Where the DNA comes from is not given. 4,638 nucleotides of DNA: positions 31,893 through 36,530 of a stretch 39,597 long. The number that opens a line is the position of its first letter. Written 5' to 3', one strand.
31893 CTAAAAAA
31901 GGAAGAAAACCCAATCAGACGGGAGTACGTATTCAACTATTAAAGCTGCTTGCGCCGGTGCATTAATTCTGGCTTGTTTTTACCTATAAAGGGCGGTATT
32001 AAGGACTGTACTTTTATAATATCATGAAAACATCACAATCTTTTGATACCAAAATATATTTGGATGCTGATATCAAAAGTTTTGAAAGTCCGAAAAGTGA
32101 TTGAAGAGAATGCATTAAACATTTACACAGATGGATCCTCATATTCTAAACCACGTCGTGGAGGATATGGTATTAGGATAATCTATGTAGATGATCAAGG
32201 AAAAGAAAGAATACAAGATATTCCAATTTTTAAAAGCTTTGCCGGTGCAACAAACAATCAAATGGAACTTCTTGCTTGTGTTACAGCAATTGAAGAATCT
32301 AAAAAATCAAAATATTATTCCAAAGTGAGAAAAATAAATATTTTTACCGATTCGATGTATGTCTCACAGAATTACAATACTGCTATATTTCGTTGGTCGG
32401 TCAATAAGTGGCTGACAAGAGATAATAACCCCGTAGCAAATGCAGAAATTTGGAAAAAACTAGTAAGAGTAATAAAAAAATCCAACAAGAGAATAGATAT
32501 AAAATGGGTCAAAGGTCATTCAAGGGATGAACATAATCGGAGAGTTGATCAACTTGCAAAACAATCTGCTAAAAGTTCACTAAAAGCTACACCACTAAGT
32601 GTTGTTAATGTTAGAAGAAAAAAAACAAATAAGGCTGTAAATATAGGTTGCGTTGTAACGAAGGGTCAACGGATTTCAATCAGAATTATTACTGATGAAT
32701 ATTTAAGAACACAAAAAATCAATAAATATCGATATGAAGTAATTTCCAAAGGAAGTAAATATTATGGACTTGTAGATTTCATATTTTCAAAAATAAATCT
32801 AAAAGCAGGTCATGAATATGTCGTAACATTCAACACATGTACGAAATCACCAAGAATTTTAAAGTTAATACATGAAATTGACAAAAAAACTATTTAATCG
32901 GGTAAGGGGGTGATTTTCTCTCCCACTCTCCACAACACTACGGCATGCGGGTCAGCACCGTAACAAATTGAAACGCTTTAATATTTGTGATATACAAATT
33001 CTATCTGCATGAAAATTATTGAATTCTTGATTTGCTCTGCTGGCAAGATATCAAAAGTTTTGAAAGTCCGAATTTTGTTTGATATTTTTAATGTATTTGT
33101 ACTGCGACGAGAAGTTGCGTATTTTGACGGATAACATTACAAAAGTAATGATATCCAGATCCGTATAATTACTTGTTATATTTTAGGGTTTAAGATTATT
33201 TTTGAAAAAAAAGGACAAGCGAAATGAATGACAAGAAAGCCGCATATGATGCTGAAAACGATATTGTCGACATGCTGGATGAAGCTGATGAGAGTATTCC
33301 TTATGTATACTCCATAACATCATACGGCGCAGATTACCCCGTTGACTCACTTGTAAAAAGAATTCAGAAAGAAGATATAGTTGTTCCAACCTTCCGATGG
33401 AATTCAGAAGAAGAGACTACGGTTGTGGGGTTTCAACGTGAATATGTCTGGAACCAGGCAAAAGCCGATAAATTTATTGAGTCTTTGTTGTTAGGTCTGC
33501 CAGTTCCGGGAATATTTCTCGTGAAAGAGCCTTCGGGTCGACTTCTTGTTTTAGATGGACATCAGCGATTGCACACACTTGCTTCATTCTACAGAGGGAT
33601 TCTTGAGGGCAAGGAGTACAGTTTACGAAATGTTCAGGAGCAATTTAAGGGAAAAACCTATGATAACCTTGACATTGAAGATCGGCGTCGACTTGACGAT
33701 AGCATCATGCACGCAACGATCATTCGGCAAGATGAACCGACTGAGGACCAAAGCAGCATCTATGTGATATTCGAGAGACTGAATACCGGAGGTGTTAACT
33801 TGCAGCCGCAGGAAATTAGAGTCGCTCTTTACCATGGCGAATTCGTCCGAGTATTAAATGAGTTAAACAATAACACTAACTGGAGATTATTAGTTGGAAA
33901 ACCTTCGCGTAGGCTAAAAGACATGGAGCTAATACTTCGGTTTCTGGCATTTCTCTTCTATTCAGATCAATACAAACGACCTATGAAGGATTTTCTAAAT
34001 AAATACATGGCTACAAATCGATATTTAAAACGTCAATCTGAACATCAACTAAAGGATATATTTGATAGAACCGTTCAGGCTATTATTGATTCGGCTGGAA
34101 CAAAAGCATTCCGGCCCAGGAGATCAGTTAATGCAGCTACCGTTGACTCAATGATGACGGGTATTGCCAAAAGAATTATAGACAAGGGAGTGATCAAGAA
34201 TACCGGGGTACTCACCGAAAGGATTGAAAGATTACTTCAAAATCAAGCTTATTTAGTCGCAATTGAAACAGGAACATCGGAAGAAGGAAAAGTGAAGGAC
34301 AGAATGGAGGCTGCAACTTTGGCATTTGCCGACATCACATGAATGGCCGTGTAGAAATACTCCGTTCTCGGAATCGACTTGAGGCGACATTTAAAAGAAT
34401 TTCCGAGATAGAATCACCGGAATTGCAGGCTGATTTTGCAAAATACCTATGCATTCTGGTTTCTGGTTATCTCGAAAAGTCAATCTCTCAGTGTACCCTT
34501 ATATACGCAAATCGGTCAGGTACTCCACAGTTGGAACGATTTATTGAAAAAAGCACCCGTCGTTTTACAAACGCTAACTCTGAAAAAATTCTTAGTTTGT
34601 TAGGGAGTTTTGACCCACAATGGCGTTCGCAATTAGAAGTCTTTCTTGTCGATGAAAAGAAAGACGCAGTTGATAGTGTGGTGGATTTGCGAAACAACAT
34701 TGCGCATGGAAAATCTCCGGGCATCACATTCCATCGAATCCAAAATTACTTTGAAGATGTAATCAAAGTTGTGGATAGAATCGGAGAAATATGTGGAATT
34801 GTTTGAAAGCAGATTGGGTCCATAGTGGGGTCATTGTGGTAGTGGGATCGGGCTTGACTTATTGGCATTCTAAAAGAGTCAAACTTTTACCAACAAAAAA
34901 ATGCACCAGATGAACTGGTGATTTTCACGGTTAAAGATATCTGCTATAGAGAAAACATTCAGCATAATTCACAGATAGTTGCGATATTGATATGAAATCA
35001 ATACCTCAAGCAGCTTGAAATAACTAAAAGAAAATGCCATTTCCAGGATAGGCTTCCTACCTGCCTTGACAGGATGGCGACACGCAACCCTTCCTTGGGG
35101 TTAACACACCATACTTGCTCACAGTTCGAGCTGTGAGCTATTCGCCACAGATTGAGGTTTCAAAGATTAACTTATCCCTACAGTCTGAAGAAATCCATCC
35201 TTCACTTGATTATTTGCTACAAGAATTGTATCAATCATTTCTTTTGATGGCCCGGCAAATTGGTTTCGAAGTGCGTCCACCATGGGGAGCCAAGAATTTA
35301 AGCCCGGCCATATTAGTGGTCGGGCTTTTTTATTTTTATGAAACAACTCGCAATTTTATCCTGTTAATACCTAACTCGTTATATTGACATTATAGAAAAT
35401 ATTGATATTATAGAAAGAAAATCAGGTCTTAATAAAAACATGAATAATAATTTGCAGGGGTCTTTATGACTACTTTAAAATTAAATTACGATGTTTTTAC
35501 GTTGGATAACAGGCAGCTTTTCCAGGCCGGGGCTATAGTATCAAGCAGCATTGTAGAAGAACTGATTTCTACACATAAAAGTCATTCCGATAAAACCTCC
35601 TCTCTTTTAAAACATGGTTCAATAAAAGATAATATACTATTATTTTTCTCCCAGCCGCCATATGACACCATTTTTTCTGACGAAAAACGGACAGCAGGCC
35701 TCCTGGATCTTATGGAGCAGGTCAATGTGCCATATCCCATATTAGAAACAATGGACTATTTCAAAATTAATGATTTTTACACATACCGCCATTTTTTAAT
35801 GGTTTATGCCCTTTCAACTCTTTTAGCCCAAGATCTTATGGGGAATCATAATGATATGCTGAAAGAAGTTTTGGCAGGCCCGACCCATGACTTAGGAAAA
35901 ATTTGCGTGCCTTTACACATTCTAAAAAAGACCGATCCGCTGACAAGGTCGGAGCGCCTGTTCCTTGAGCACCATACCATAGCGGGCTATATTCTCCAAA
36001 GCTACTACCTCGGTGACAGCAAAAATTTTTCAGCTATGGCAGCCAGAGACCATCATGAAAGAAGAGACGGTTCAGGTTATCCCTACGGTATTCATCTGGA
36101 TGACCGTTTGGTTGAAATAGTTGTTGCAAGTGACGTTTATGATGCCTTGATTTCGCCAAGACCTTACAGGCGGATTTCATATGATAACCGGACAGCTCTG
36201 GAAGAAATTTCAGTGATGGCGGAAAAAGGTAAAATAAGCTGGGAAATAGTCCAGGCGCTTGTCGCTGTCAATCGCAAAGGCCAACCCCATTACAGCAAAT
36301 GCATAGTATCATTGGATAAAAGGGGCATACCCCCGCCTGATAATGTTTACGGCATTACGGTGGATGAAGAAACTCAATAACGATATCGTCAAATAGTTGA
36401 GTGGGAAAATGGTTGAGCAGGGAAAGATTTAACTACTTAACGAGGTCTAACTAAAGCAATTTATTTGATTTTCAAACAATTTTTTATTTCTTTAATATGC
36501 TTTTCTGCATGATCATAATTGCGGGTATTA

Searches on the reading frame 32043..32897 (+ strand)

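Call 10: search_protein_families(library=pfam, proteins=[window:32043-32897:+], max_evalue=0.001)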
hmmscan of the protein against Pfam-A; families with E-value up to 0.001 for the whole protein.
window:32043-32897:+ (284 aa): 1 family
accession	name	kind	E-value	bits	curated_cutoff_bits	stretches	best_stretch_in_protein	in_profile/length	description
PF00075.30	RNase_H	-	2.5e-32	112.4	25.8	1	23-176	2-140/141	RNase H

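Call 11: search_protein_families(library=padloc, proteins=[window:32043-32897:+], max_evalue=0.001)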
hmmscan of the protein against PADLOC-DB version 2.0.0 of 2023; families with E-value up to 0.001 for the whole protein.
window:32043-32897:+ (284 aa): 0 families

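Call 78: search_protein_families(library=ncbifam, proteins=[window:32043-32897:+], max_evalue=0.001)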
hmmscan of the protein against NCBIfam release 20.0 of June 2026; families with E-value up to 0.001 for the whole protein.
window:32043-32897:+ (284 aa): 4 families
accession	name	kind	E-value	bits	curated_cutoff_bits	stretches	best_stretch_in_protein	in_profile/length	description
NF001236.0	PRK00203.1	equivalog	7.3e-34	116.5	160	1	23-181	3-146/151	ribonuclease HI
NF006433.0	PRK08719.1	subfamily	5.1e-15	55.6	170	1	24-177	4-146/147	ribonuclease H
NF005116.0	PRK06548.1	equivalog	5.9e-13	49.1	280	1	23-177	4-141/161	ribonuclease H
NF005822.0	PRK07708.1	equivalog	0.00029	20.5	175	1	21-151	70-198/220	hypothetical protein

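Call 86: search_protein_families(library=phrogs, proteins=[window:32043-32897:+], max_evalue=0.001)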
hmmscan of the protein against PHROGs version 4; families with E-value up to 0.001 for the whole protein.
window:32043-32897:+ (284 aa): 2 families
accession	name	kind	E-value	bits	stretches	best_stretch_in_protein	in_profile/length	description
phrog_531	-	DNA, RNA and nucleotide metabolism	2.5e-41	142.8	1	18-191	69-242/285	Rnase H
phrog_3265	-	DNA, RNA and nucleotide metabolism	2e-22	80.7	1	67-259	83-284/496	ribonuclease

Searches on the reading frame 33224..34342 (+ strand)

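Call 10: search_protein_families(library=pfam, proteins=[window:33224-34342:+], max_evalue=0.001)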
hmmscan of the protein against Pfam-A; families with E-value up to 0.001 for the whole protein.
window:33224-34342:+ (372 aa): 1 family
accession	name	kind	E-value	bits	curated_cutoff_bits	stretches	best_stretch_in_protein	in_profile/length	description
PF03235.19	GmrSD_N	-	5.7e-26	92.3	33.2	1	70-203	17-198/199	GmrSD restriction endonuclease, N-terminal domain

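Call 11: search_protein_families(library=padloc, proteins=[window:33224-34342:+], max_evalue=0.001)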
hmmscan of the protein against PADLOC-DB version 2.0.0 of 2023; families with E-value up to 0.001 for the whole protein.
window:33224-34342:+ (372 aa): 8 families
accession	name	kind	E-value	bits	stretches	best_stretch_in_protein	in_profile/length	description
PDLC03877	NsnA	-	5.3e-67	224.7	1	26-370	38-381/385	-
PDLC04027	PD-T4-2_A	-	5.3e-52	175.1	1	69-368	57-361/363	-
PDLC03418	REase_II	-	1.9e-09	35.1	1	70-213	38-168/372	Type II restriction enzyme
PDLC04150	HEC-05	-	1.5e-06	25.3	1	64-98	21-55/583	-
PDLC04151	HEC-05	-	1.1e-05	22.4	0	69-95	44-70/600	-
PDLC04155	HEC-06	-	0.00023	17.8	0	64-120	20-84/562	-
PDLC04154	HEC-06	-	0.00028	17.7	0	65-122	24-88/569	-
PDLC02687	Orf5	-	0.00088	16.1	0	173-195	204-226/543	Orf5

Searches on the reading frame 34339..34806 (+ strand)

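Call 10: search_protein_families(library=pfam, proteins=[window:34339-34806:+], max_evalue=0.001)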
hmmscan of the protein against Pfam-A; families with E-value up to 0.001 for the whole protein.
window:34339-34806:+ (155 aa): 2 families
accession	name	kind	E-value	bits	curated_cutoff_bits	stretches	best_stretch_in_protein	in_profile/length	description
PF18735.6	HEPN_RiboL-PSP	-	5.2e-18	66.1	28.4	1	11-151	7-188/191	RiboL-PSP-HEPN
PF18737.6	HEPN_MAE_28990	-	9.9e-05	23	26.8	1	96-148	144-198/211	MAE_28990/MAE_18760-like HEPN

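Call 11: search_protein_families(library=padloc, proteins=[window:34339-34806:+], max_evalue=0.001)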
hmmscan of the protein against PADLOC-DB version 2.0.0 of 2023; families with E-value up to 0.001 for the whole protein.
window:34339-34806:+ (155 aa): 0 families

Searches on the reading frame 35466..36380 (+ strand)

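Call 10: search_protein_families(library=pfam, proteins=[window:35466-36380:+], max_evalue=0.001)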
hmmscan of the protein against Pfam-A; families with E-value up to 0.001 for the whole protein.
window:35466-36380:+ (304 aa): 2 families
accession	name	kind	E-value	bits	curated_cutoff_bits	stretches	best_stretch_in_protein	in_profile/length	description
PF13487.12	HD_5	-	2.6e-11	44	27.2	1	113-254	21-164/170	HD domain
PF01966.28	HD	-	2.7e-07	31.3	22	1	106-227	1-115/116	HD domain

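Call 11: search_protein_families(library=padloc, proteins=[window:35466-36380:+], max_evalue=0.001)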
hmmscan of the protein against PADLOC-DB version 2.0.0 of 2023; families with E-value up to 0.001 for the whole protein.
window:35466-36380:+ (304 aa): 0 families
